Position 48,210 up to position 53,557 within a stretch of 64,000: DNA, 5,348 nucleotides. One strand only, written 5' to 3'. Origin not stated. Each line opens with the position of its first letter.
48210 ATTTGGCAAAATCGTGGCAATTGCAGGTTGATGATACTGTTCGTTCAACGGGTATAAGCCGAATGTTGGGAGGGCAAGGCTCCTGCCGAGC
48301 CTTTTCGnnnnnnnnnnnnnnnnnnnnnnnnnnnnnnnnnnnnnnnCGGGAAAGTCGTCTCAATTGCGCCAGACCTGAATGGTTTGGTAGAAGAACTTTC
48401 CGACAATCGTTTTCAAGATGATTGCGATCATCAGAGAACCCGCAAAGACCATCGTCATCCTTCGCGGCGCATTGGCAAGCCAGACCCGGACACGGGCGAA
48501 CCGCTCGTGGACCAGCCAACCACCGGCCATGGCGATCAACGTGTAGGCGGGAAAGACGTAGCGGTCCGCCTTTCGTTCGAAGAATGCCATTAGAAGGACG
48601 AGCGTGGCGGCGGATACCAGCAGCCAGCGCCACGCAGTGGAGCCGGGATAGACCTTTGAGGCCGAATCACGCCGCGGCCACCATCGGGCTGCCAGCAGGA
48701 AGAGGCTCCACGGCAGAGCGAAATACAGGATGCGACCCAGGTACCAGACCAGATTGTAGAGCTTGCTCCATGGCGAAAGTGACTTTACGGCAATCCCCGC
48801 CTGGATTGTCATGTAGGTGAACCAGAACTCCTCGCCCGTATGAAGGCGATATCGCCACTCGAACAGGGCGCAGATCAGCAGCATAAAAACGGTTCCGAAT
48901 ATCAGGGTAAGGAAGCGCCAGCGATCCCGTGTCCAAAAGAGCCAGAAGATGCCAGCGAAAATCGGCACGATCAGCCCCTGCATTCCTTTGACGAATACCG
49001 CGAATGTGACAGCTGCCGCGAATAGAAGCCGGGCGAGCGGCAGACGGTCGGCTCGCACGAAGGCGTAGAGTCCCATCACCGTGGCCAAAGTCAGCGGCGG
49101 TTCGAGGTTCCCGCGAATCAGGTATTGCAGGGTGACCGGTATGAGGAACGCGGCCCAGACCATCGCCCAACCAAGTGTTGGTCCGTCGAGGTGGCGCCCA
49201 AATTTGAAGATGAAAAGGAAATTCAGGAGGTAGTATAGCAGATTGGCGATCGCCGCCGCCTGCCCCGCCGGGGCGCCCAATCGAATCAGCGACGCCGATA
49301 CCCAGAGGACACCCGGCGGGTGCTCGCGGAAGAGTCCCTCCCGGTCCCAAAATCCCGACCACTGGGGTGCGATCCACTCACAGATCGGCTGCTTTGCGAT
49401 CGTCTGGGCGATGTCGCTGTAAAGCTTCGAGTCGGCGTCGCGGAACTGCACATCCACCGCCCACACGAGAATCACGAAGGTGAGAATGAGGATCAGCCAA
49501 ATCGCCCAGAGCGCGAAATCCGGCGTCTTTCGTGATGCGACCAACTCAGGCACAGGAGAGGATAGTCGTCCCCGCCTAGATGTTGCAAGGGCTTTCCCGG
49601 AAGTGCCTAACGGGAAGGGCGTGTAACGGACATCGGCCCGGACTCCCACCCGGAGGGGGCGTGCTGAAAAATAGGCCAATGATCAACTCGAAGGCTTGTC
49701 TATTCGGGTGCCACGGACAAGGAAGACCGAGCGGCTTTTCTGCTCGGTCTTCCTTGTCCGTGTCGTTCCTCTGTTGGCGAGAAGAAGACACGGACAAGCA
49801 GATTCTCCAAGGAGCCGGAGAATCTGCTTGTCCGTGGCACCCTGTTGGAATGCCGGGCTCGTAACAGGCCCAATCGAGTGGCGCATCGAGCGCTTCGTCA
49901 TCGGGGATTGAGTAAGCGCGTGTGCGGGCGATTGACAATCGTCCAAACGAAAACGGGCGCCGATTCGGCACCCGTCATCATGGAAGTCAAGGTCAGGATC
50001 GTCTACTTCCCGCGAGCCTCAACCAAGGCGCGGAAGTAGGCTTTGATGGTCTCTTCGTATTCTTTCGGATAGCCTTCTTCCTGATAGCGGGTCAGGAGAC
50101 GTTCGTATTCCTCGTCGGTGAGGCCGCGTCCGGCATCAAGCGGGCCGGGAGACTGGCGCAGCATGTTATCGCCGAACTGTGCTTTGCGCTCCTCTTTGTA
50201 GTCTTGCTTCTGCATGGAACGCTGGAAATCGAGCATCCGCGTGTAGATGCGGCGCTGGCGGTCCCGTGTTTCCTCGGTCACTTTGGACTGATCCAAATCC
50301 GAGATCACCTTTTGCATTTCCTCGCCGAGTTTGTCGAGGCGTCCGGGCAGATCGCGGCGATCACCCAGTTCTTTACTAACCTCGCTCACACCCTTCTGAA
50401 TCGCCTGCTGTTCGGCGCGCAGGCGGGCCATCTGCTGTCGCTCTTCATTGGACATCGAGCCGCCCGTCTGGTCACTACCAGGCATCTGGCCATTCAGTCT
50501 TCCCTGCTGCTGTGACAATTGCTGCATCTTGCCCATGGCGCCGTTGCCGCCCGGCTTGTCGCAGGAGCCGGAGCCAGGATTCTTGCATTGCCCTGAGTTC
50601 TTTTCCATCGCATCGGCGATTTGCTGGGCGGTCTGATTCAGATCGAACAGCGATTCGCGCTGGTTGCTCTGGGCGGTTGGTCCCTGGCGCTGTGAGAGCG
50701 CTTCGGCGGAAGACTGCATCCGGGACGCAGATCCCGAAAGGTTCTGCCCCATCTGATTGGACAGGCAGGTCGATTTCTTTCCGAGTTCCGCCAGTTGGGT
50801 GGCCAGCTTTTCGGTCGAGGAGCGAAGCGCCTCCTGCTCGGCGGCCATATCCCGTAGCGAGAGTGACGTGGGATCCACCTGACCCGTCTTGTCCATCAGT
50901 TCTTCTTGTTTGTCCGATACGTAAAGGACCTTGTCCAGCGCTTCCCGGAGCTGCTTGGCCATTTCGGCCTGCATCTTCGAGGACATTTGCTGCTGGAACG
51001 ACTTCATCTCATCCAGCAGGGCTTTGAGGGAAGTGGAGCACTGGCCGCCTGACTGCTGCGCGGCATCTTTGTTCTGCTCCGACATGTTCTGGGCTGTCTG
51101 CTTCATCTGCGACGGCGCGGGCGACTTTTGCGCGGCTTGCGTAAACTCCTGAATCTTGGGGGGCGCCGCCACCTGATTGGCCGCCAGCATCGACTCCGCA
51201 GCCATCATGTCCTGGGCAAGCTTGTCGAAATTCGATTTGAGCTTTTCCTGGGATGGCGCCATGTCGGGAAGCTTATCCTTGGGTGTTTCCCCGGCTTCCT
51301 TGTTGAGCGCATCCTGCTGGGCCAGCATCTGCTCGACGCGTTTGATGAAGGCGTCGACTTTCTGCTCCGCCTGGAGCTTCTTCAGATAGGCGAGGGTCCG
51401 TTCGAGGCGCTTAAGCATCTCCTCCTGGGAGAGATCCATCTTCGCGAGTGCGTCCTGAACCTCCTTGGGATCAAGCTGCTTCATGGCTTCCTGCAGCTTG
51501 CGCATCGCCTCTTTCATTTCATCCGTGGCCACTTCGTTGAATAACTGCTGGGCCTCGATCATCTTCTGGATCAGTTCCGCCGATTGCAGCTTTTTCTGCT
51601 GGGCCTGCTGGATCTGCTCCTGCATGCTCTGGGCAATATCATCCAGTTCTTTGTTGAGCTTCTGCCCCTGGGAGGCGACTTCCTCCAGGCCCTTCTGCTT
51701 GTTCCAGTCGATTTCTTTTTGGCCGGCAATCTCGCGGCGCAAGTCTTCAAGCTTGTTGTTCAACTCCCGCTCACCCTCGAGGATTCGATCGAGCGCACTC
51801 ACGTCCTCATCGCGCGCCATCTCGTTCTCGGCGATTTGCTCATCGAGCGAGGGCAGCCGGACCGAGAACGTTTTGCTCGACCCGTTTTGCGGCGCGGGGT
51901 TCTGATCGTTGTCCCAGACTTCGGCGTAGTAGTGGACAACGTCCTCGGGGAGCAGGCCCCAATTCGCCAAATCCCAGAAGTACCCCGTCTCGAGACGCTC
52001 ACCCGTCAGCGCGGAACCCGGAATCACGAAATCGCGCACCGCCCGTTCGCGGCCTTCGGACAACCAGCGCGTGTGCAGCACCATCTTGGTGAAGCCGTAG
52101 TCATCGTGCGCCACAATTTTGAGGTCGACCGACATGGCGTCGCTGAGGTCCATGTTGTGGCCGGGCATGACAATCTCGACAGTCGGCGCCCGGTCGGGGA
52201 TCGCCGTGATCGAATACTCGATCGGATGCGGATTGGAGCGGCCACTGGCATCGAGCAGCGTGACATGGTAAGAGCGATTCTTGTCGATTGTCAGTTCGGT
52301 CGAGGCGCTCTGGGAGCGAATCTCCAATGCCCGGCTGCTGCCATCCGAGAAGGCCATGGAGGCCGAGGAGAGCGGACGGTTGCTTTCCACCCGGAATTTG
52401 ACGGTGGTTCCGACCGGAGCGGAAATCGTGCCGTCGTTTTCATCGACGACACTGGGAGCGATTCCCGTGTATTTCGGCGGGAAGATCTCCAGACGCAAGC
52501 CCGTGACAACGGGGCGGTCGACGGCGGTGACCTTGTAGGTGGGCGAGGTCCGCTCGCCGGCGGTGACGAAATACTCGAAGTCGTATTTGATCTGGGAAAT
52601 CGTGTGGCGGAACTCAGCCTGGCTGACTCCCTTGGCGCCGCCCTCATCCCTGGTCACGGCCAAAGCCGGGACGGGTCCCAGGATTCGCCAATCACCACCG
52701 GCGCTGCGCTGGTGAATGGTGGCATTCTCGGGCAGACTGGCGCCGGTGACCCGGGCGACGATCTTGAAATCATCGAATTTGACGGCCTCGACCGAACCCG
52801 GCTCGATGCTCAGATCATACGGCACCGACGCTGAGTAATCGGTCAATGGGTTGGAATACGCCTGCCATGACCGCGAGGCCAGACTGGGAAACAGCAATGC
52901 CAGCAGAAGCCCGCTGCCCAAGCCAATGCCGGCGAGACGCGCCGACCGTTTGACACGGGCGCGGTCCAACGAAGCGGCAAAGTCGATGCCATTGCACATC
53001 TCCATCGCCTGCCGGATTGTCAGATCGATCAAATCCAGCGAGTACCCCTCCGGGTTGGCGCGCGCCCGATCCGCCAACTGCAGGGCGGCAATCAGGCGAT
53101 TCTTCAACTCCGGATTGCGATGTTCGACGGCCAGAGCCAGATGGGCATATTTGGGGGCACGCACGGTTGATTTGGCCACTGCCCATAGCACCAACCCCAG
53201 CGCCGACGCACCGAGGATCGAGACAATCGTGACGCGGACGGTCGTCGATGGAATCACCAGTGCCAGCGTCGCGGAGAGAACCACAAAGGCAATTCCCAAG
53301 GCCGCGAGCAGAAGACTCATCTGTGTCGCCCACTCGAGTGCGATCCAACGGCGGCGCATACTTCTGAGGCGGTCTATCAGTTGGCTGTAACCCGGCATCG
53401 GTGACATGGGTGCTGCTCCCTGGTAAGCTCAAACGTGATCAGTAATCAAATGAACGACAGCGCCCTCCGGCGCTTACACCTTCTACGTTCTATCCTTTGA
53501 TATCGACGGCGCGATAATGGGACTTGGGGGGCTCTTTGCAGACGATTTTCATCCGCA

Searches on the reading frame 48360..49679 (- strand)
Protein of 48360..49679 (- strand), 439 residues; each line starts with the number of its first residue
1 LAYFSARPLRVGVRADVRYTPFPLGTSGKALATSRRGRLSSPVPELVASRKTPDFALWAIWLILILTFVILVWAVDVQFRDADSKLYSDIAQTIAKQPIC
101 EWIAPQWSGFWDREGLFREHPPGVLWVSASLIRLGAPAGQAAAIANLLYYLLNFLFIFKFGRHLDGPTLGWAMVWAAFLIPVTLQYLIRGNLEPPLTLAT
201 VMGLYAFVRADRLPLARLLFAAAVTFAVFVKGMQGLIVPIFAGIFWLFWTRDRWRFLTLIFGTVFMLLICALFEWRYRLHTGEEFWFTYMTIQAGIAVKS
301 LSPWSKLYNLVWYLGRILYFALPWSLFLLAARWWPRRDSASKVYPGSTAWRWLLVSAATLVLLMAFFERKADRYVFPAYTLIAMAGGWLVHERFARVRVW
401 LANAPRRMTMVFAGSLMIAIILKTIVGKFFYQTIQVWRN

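Call 27: search_protein_families(library=pfam, proteins=[window:48360-49679:-])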
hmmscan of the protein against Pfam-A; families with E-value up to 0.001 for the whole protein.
window:48360-49679:- (439 aa): 1 family
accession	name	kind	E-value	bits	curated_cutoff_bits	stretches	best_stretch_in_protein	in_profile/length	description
PF13231.12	PMT_2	-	5e-07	30.5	26.1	1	120-272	2-153/160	Dolichyl-phosphate-mannose-protein mannosyltransferase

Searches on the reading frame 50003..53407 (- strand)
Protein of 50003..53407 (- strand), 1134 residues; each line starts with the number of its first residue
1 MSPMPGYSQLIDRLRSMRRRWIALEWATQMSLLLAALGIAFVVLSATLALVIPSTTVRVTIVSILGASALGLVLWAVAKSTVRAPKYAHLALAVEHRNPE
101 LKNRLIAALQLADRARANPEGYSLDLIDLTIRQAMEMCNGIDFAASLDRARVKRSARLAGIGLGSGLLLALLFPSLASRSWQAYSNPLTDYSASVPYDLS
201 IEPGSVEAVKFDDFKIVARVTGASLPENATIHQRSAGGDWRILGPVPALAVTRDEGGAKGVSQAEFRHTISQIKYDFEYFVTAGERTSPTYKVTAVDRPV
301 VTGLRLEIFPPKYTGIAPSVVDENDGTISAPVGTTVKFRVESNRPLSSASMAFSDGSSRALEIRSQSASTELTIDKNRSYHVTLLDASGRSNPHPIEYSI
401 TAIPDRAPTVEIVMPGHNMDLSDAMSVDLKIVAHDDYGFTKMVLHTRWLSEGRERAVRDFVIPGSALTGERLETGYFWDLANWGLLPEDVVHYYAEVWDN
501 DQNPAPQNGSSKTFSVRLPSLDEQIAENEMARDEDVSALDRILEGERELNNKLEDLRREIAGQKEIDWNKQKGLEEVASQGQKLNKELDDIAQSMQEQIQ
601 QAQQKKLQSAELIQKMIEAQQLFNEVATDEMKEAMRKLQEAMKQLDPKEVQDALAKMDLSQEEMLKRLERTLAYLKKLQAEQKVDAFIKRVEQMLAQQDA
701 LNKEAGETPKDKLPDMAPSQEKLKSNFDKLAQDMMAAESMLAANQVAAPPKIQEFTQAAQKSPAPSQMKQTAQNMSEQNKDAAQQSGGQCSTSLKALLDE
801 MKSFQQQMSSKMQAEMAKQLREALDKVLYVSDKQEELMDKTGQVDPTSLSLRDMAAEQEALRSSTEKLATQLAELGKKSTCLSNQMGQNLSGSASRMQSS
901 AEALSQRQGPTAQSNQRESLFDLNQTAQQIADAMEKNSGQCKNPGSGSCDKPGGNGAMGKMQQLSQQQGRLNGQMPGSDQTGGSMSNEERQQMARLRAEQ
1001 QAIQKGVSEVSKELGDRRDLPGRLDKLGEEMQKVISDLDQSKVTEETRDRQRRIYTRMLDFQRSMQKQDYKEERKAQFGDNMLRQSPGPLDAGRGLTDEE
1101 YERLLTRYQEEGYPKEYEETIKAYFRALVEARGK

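Call 27: search_protein_families(library=pfam, proteins=[window:50003-53407:-])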
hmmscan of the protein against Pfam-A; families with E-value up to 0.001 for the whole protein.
window:50003-53407:- (1134 aa): 1 family
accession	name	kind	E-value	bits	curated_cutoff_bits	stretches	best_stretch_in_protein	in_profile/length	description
PF13779.11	DUF4175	-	1.1e-18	67.1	27.3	1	308-953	190-753/825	Domain of unknown function (DUF4175)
